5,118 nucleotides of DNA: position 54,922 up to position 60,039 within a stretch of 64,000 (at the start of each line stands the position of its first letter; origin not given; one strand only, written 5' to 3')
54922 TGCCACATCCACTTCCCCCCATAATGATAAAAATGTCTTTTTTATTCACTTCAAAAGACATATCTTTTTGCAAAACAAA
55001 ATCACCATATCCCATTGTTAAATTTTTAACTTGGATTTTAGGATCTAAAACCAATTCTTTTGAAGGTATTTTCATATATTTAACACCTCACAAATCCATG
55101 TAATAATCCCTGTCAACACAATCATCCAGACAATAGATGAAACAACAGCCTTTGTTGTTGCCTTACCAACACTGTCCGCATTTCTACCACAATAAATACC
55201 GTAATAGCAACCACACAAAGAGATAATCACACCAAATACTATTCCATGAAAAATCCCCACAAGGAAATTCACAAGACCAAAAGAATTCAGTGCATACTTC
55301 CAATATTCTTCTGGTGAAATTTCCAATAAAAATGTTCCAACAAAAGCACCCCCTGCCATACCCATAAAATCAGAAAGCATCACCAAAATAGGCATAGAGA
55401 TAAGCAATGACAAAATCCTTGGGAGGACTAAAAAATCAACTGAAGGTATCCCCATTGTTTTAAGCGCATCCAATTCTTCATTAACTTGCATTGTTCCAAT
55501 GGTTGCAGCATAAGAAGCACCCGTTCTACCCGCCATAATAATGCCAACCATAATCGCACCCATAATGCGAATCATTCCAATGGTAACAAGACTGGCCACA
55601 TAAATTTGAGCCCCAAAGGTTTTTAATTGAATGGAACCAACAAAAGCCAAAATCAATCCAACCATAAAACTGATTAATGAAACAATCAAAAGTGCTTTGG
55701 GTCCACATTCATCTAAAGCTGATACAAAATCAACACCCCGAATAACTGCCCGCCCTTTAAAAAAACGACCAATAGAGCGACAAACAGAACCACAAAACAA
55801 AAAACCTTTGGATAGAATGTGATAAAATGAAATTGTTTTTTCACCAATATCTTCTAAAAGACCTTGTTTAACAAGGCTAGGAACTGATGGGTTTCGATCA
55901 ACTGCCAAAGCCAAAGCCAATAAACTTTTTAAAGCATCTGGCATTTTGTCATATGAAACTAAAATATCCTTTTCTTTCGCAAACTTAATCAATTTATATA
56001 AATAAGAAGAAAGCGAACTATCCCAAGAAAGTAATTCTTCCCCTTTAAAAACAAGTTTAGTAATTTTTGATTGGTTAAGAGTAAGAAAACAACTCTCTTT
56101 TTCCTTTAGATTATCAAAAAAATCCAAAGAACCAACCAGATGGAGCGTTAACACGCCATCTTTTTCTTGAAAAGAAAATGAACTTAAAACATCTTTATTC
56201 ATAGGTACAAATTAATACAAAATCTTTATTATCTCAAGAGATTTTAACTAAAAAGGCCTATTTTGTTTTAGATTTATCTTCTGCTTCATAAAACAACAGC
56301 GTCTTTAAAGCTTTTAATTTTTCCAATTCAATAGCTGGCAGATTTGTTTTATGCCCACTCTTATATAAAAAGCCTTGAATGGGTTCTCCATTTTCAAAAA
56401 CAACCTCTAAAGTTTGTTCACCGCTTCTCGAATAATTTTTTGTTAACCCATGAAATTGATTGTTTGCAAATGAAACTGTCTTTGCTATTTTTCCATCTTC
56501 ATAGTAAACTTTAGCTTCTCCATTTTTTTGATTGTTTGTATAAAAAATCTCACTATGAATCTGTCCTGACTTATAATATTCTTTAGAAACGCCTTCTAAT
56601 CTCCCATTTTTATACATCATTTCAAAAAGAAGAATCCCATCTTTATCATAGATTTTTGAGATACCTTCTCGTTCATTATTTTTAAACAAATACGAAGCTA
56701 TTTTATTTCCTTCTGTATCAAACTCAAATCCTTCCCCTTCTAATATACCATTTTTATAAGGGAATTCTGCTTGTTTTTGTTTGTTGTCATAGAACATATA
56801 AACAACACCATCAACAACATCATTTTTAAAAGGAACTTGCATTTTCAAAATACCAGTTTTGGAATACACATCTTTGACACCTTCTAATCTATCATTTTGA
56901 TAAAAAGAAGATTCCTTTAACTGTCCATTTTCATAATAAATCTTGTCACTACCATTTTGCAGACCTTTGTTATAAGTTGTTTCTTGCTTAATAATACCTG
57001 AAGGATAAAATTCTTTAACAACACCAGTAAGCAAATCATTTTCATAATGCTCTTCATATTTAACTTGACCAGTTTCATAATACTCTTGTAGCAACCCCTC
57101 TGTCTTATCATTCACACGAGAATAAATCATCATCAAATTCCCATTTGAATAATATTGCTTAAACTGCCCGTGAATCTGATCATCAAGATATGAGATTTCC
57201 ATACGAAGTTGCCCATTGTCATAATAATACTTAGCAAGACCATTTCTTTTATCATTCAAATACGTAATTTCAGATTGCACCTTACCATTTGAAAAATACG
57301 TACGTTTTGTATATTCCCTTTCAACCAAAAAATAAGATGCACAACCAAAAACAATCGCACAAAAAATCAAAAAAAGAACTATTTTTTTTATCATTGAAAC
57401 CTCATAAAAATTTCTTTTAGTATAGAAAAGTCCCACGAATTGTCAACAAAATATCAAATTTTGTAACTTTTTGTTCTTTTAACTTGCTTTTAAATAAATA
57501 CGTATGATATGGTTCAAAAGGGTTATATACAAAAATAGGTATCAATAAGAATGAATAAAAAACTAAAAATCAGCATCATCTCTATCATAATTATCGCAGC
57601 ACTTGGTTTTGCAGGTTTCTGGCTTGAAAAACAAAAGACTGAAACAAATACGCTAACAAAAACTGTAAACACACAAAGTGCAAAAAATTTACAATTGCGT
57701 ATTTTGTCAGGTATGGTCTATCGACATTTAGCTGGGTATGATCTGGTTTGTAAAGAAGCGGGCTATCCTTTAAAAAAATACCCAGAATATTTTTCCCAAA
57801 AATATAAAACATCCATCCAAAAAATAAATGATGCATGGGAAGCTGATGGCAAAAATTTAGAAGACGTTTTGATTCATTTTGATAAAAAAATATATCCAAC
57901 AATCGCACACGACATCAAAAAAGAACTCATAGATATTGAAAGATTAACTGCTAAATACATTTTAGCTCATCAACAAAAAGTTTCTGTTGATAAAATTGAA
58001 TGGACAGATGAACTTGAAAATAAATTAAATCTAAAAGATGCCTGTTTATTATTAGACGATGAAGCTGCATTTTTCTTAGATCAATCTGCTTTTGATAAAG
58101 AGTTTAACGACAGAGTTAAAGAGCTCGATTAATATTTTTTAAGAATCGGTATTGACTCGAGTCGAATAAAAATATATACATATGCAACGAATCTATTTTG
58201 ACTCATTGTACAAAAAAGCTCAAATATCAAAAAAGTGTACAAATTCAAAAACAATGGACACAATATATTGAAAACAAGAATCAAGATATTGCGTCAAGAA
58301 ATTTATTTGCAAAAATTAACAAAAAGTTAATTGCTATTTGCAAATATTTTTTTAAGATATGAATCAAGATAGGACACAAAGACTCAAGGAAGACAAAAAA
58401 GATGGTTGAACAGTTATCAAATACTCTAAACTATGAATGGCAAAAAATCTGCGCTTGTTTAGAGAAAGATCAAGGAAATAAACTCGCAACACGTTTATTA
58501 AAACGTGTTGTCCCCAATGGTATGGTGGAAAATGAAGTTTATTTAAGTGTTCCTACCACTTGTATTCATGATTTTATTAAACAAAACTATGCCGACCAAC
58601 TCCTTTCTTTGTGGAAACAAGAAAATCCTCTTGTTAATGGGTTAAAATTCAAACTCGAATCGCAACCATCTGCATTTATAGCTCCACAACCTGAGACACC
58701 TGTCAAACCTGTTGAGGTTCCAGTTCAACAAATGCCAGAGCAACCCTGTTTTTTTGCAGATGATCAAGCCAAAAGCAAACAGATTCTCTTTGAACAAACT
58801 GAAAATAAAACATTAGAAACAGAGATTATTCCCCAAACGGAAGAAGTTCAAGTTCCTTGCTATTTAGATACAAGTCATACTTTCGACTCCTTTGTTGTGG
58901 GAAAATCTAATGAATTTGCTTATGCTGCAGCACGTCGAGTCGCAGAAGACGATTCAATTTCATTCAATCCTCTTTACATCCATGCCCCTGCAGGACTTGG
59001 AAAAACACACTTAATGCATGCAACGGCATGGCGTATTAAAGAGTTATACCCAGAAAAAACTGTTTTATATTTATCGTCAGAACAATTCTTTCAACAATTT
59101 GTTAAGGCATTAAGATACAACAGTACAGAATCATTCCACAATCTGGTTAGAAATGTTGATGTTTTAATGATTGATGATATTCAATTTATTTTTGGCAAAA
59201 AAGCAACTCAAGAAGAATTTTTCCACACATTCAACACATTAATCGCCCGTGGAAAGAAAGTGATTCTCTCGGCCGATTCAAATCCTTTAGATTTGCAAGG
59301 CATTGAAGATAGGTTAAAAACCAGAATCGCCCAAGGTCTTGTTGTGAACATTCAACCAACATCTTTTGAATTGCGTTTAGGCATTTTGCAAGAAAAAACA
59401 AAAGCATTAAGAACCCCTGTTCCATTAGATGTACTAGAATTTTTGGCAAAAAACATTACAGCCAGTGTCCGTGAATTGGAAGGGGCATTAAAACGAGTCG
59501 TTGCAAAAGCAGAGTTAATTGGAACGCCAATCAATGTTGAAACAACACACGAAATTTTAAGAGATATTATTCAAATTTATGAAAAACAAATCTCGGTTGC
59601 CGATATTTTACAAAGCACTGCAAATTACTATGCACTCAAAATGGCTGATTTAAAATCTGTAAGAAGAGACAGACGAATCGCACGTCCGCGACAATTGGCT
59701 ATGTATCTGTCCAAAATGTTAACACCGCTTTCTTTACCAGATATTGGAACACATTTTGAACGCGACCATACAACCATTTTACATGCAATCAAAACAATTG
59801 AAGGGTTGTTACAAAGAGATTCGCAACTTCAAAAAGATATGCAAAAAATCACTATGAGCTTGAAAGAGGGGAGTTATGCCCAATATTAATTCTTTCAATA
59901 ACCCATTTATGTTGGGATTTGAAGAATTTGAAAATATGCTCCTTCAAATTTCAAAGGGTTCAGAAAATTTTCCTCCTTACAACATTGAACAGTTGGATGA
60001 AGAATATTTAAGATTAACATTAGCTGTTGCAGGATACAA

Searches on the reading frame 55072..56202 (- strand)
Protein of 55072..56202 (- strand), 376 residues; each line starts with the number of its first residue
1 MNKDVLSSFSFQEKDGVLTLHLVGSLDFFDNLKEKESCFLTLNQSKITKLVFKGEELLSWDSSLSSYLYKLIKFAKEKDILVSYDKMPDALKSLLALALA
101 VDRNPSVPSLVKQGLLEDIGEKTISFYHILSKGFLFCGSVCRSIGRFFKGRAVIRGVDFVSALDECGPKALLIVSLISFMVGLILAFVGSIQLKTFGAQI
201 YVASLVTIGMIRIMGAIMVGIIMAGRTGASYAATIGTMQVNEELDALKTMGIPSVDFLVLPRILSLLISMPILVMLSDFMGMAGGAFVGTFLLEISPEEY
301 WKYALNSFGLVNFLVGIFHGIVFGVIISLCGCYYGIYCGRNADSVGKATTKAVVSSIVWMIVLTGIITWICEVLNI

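Call 57: search_protein_families(library=pfam, proteins=[window:55072-56202:-], max_evalue=0.00001)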
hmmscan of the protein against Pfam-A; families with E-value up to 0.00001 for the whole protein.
window:55072-56202:- (376 aa): 1 family
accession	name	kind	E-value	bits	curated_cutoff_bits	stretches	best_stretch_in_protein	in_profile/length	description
PF02405.21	MlaE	-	1.6e-68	230.9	22.5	1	160-370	2-212/212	Permease MlaE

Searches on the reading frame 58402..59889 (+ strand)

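Call 57: search_protein_families(library=pfam, proteins=[window:58402-59889:+], max_evalue=0.00001)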
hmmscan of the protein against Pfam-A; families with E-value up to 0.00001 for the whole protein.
window:58402-59889:+ (495 aa): 3 families
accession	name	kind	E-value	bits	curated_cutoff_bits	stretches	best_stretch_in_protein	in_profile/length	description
PF00308.24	Bac_DnaA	-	1.7e-61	207.5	23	1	155-315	1-161/162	Bacterial DnaA ATPAse domain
PF08299.17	Bac_DnaA_C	-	3.4e-24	85.1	31.5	1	400-466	2-69/69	Bacterial dnaA protein helix-turn-helix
PF11638.13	DnaA_N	-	1.3e-08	34.8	24.6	1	13-72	4-64/65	DnaA N-terminal domain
